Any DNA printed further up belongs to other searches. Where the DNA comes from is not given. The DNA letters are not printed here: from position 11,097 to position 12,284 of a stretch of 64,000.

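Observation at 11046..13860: tRNA-Asn-anchored low-GC islet with convergent AbiJ-like (NTD4/HEPN-like) and DUF3800 genes: candidate uncharacterised defence module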

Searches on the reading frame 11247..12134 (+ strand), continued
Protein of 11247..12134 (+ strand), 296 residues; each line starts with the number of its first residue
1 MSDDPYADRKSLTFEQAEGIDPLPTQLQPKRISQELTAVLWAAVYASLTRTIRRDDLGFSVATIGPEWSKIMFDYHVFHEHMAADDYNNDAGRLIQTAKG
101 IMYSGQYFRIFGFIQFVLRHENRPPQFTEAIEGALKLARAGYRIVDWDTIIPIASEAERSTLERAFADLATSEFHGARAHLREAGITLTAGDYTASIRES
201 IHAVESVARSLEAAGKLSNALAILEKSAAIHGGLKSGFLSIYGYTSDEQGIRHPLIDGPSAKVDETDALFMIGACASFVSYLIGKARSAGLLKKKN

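Call 50: fold_search(model_id=the predicted structure, library=pdb)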
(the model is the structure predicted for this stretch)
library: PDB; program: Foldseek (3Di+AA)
matches with E <= 10: 108; with E <= 0.001: 0
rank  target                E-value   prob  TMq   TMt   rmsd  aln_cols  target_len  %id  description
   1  1ufb_A                3.6e-01  1.00  0.30  0.64   3.8       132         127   19  Crystal structure of TT1696 from Thermus thermophilus HB8 (released 2003-11-28)
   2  9b8h_A                1.1e+00  0.10  0.14  0.09  20.6       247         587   16  Cryo-EM structure of E. coli cellulose synthase subunit C with cellotetraose (released 2025-02-19)
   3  1wol                  1.2e+00  0.90  0.26  0.55   5.4       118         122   16  Crystal Structure of ST0689, an archaeal HEPN homologue (released 2005-11-22)
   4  3o10_C                2.0e+00  0.44  0.24  0.43   6.1       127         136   16  Crystal structure of the HEPN domain from human sacsin (released 2011-03-30)
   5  2q00_A                2.1e+00  0.60  0.22  0.50   7.9       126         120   13  Crystal structure of the P95883_SULSO protein from Sulfolobus solfataricus. NESG target SsR10. (released 2007-05-29)
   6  8odn_B                2.6e+00  0.08  0.14  0.21  18.8       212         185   13  RcpA-TadD with C13 symmetry from the Pseudomonas aeruginosa Tight Adherence Secretion System (released 2023-09-27)
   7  2izp_B                2.6e+00  0.02  0.11  0.12  29.9       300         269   12  BipD - an invasion protein associated with the type-III secretion system of Burkholderia pseudomallei. (released 2006-09-06)
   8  9min_D                2.7e+00  0.33  0.24  0.45  10.2       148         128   15  Structure of a designed minibinder to NYESO1-A*02:01 (released 2025-08-06)
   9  9min_I                3.1e+00  0.38  0.24  0.46  10.6       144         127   14  Structure of a designed minibinder to NYESO1-A*02:01 (released 2025-08-06)
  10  4nqf_B                3.3e+00  0.51  0.29  0.51   7.8       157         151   11  Crystal structure of HEPN domain protein (released 2014-03-26)
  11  8vox_A                3.3e+00  0.02  0.13  0.08  21.5       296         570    9  Cryo-EM structure of the ABC transporter PCAT1 cysteine-free core bound with MgADP (released 2024-10-30)
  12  6jy3_C                3.4e+00  0.06  0.15  0.17  28.0       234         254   12  Monomeric Form of Bovine Heart Cytochrome c Oxidase in the Fully Oxidized State (released 2019-09-18)
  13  9qhc_B                3.4e+00  0.06  0.14  0.15  20.2       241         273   16  Crystal structure of 8-repeat CTPR protein with eliminated coordination sites (released 2025-10-22)
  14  3c18_B                3.6e+00  0.21  0.25  0.25  16.2       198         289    9  Crystal structure of nucleotidyltransferase-like protein (ZP_00538802.1) from Exiguobacterium sibiricum 255-15 at 1.90 (released 2008-02-12)
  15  2yiu_A                3.8e+00  0.03  0.13  0.10  26.2       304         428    9  X-ray structure of the dimeric cytochrome BC1 complex from the soil bacterium paracoccus denitrificans at 2.7 angstrom (released 2011-10-26)
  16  1o3u                  3.9e+00  0.41  0.26  0.53   6.1       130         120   15  Crystal structure of an hepn domain protein (tm0613) from thermotoga maritima at 1.75 A resolution (released 2003-04-22)
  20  4nqf_A                4.6e+00  0.33  0.28  0.49   7.1       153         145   12  Crystal structure of HEPN domain protein (released 2014-03-26)
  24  2hsb                  5.0e+00  0.44  0.26  0.54   4.4       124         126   14  Crystal structure of a hepn domain containing protein (af_0298) from archaeoglobus fulgidus at 1.95 A resolution (released 2006-08-15)
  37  3o10_D                6.1e+00  0.12  0.19  0.31   7.2       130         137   18  Crystal structure of the HEPN domain from human sacsin (released 2011-03-30)
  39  9bj7_N                6.4e+00  0.18  0.23  0.39   9.5       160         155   11  Crystal structure of the N-terminal truncated AbiV (residues 24-201) (released 2025-08-13)
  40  9bj7_E                6.4e+00  0.18  0.24  0.40  10.3       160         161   11  Crystal structure of the N-terminal truncated AbiV (residues 24-201) (released 2025-08-13)
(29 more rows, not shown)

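Call 53: search_solved_structures(query=A1, max_evalue=10)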
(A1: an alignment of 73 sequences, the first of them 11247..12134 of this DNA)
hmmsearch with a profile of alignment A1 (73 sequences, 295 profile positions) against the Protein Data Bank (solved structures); distinct sequences matched with E-value up to 10: 1.
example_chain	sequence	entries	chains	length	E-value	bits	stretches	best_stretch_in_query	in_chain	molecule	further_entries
5v8x_A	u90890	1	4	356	0.87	12.3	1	208-266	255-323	Glyceraldehyde-3-phosphate dehydrogenase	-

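Call 57: search_dna_similar(query=window:11247-12134:+, collection=plasmids, mode=protein, max_rows=40)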
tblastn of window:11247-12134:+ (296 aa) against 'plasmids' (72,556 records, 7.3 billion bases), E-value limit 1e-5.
Records with a match: 2; places in all: 2; records where one place covers at least 80% of the query: 0.
Best place of each record, by identity: <60% 2.
By first word of the organism name: Leptospira 1; Aquicella 1.
By predicted mobility (MOB-suite, as given by PLSDB): non-mobilizable 2.
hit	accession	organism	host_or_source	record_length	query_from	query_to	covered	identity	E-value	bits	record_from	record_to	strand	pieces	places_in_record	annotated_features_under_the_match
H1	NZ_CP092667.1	Leptospira interrogans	Homo sapiens,blood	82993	99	286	64%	30.1%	4e-17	89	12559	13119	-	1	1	AbiJ-NTD4 domain-containing protein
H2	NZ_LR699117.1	Aquicella lusitana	Borehole HDN1, spa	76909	75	284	71%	26.6%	2e-10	69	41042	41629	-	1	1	AbiJ-NTD4 domain-containing protein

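Call 64: find_encoding_contigs(protein=P0003, flank=8000, max_places=3)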
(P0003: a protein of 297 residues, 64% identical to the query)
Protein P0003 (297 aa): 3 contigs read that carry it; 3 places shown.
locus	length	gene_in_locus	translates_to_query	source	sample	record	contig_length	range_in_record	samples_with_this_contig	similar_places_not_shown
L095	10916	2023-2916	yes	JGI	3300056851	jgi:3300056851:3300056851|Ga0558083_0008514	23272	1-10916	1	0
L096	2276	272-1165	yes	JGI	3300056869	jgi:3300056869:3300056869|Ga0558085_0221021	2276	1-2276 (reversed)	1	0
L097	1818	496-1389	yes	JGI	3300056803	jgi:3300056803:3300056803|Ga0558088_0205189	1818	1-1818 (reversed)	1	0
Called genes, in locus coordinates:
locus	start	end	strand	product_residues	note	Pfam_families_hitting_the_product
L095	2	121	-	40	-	?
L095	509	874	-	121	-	-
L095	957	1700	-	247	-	PF13518:HTH_28 (weak), PF13551:HTH_29 (weak), PF13565:HTH_32 (weak)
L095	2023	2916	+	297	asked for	PF18863:AbiJ_NTD4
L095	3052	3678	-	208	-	PF02661:Fic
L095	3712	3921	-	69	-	-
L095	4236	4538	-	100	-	-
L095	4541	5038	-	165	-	-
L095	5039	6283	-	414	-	PF04233:Phage_Mu_F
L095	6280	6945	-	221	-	-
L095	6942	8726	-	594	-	PF03237:Terminase_6N, PF17289:Terminase_6C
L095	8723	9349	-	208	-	-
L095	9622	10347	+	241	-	PF00239:Resolvase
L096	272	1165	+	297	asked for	PF18863:AbiJ_NTD4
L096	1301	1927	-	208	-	PF02661:Fic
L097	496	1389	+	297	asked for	PF18863:AbiJ_NTD4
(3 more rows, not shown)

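Call 94: search_protein_families(library=pfam, proteins=[P0074, P0065, P0105, P0036], max_evalue=10)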
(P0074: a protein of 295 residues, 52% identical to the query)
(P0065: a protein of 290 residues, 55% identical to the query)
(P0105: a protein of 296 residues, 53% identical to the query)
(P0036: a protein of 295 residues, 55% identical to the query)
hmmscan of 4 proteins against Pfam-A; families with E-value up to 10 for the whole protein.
P0074 (295 aa): 4 families
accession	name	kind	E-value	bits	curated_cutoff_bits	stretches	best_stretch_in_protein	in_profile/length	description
PF18863.6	AbiJ_NTD4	-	9.9e-11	42.8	34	1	13-166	2-151/152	AbiJ N-terminal domain 4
PF13393.11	tRNA-synt_His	-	0.026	14.2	25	1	117-222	150-256/308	Histidyl-tRNA synthetase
PF14355.11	Abi_C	-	0.049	14.2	24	1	245-282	46-82/83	Abortive infection C-terminus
PF22809.1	DUF7014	-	0.088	13.1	27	1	171-241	7-76/137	Domain of unknown function (DUF7014)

P0065 (290 aa): 2 families
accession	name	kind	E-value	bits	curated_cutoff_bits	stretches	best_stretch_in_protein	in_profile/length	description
PF18863.6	AbiJ_NTD4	-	7.1e-10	40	34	1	18-163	7-150/152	AbiJ N-terminal domain 4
PF23116.1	HHD_RTEL1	-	0.21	12.4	27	0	87-120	51-83/102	RTEL1, HHD domain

P0105 (296 aa): 1 family
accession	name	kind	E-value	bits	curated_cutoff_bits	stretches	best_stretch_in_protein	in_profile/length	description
PF18863.6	AbiJ_NTD4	-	3.1e-06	28.1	34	1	18-168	5-151/152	AbiJ N-terminal domain 4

P0036 (295 aa): 2 families
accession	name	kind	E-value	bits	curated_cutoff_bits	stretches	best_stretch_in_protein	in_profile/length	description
PF18863.6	AbiJ_NTD4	-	9.9e-07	29.8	34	1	20-166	10-151/152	AbiJ N-terminal domain 4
PF16119.10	DUF4835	-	0.084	12.5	25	1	13-93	134-212/276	Domain of unknown function (DUF4835)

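Call 96: find_related_loci(query=A1, collection=viral_contigs, flank=6000)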
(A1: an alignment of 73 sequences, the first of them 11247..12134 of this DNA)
Query A1 (296 aa) in viral_contigs; peptide patterns used: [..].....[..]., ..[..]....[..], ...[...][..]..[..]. (x = any residue, [..] = any of these).
61 stretches matched a pattern; 18 encode a relative of the query (tblastn E <= 1e-3); 18 distinct loci.
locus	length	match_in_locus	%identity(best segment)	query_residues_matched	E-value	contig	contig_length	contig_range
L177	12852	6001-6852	47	8-292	2e-83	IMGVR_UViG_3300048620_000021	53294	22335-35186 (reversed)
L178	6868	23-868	46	3-291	1e-75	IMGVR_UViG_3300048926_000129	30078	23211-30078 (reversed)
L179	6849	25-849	44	6-288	5e-71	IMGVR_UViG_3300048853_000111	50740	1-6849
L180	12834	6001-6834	47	7-292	3e-70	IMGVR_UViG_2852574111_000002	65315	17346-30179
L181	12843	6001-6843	44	8-294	6e-63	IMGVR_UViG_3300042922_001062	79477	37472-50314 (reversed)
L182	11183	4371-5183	37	9-283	1e-54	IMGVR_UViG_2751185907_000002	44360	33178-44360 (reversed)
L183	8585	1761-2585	38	13-291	1e-52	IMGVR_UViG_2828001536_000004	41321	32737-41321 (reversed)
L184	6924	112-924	38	9-283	6e-51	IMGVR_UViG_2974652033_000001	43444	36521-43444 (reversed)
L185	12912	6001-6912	30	12-288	6e-32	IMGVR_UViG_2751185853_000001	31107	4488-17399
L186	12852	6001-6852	30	11-294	8e-31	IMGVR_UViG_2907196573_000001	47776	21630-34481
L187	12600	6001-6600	37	99-292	2e-29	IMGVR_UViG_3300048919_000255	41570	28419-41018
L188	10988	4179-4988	35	8-283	5e-46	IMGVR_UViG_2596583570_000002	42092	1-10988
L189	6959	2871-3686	28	13-282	1e-27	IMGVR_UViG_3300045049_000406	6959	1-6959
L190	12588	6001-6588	32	87-282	9e-27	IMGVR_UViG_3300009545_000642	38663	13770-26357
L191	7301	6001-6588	32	87-282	9e-27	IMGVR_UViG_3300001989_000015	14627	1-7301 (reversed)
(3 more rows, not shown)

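Call 100: find_encoding_contigs(protein=P0065, flank=7000, max_places=1)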
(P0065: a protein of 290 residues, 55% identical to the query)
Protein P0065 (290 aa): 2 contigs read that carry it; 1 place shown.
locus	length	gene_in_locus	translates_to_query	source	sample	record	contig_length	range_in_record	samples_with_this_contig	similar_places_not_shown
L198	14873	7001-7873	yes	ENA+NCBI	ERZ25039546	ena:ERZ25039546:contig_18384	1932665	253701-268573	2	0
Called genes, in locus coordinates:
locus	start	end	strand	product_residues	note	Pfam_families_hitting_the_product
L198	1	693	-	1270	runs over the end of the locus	PF16355:DUF4982 (faint), PF18657:YDG (faint), PF18676:MBG_2, PF00082:Peptidase_S8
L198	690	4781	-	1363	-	PF05860:TPS, PF18676:MBG_2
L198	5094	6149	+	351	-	PF03401:TctC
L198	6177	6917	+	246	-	PF17645:Amdase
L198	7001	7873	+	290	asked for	PF18863:AbiJ_NTD4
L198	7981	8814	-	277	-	-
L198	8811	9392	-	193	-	-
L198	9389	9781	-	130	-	-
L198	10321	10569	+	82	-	-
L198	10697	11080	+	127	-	-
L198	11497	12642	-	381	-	PF13808:DDE_Tnp_1_assoc, PF01609:DDE_Tnp_1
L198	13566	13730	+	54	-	PF04964:Flp_Fap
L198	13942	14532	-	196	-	-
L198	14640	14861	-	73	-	-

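Call 101: find_encoding_contigs(protein=P0105, flank=7000, max_places=1)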
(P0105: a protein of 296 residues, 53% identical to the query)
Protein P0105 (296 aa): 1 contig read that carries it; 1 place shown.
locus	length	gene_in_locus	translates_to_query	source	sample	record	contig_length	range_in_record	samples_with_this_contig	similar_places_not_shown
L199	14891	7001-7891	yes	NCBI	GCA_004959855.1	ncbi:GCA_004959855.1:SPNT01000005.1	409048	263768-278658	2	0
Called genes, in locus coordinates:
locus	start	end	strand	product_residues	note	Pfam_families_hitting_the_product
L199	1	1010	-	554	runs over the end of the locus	PF01921:tRNA-synt_1f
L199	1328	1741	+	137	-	PF05099:TerB (faint)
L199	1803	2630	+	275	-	PF04116:FA_hydroxylase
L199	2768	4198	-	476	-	-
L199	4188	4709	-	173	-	-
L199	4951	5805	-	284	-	PF00497:SBP_bac_3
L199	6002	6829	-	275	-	PF12686:DUF3800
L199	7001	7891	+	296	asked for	PF18863:AbiJ_NTD4 (weak)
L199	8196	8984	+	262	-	PF00520:Ion_trans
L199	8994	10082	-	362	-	PF06559:DCD_N, PF22769:DCD, PF22569:DCD_C, PF22769:DCD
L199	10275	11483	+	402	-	PF01053:Cys_Met_Meta_PP, PF00155:Aminotran_1_2 (weak)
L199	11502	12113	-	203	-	PF01066:CDP-OH_P_transf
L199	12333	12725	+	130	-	PF04379:DUF525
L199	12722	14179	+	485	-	PF02386:TrkH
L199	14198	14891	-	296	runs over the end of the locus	PF03476:MOSC_N (weak), PF03473:MOSC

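Call 102: find_encoding_contigs(protein=P0008, flank=7000, max_places=1)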
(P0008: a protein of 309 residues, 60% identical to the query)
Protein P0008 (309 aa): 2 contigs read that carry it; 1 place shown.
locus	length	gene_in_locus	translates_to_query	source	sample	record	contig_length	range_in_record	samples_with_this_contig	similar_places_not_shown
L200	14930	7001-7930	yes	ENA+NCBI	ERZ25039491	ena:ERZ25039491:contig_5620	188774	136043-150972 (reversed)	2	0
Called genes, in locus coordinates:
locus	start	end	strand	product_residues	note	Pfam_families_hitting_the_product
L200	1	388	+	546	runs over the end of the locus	PF27207:Y4lR_2nd, PF27203:Y4lR_C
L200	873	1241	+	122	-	PF09361:Phasin_2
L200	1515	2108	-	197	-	-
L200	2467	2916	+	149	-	-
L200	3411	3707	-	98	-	-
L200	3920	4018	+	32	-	-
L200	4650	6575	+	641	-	-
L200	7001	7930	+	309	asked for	PF18863:AbiJ_NTD4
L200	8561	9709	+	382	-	PF00665:rve, PF22483:Mu-transpos_C_2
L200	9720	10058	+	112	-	PF01695:IstB_IS21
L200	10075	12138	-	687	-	PF00239:Resolvase, PF07508:Recombinase, PF13408:Zn_ribbon_recom, PF12728:HTH_17 (weak)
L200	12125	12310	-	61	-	-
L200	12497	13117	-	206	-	-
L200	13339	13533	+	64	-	-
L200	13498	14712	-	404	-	-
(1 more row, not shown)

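Call 107: search_protein_families(library=pfam, alignment_id=A5, max_evalue=0.001)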
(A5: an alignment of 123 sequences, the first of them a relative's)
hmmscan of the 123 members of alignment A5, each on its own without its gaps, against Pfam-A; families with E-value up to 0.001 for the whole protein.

A. member 1, L177:2939-3352:- (137 aa): 1 family
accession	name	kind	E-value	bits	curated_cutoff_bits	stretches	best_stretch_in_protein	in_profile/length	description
PF20557.3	DnaT_2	-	0.0003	21.2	27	0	49-130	83-160/168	Putative DnaT-like ssDNA binding protein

B. families by the number of members that match (of 123 scanned): 57 families (the first 25 are shown)
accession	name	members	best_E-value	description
PF01381.28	HTH_3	4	8.2e-17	Helix-turn-helix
PF13443.12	HTH_26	4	2e-06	Cro/C1-type HTH DNA-binding domain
PF03237.21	Terminase_6N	3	2.7e-59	Terminase large subunit, T4likevirus-type, N-terminal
PF13560.12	HTH_31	3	1.9e-15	Helix-turn-helix domain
PF17338.8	GP88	2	2.9e-48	Gene product 88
PF22530.2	Terminase-T7_RNaseH-like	2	1e-42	Terminase Bacteriophage T7, Ribonuclease H-like domain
PF18909.5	dGTP_diPhyd_N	2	1.1e-33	dATP/dGTP diphosphohydrolase, N-terminal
PF17289.8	Terminase_6C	2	2.3e-32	Terminase RNaseH-like domain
PF00589.27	Phage_integrase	2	8.6e-22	Phage integrase family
PF05838.17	Glyco_hydro_108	2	1.7e-20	Glycosyl hydrolase 108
PF09374.15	PG_binding_3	2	4e-17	Predicted Peptidoglycan domain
PF12844.13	HTH_19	2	1.7e-11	Helix-turn-helix domain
PF22022.2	Phage_int_M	2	1.3e-06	Phage integrase central domain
PF13413.12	HTH_25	2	4.8e-06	Helix-turn-helix domain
PF12802.13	MarR_2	2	5.2e-06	MarR family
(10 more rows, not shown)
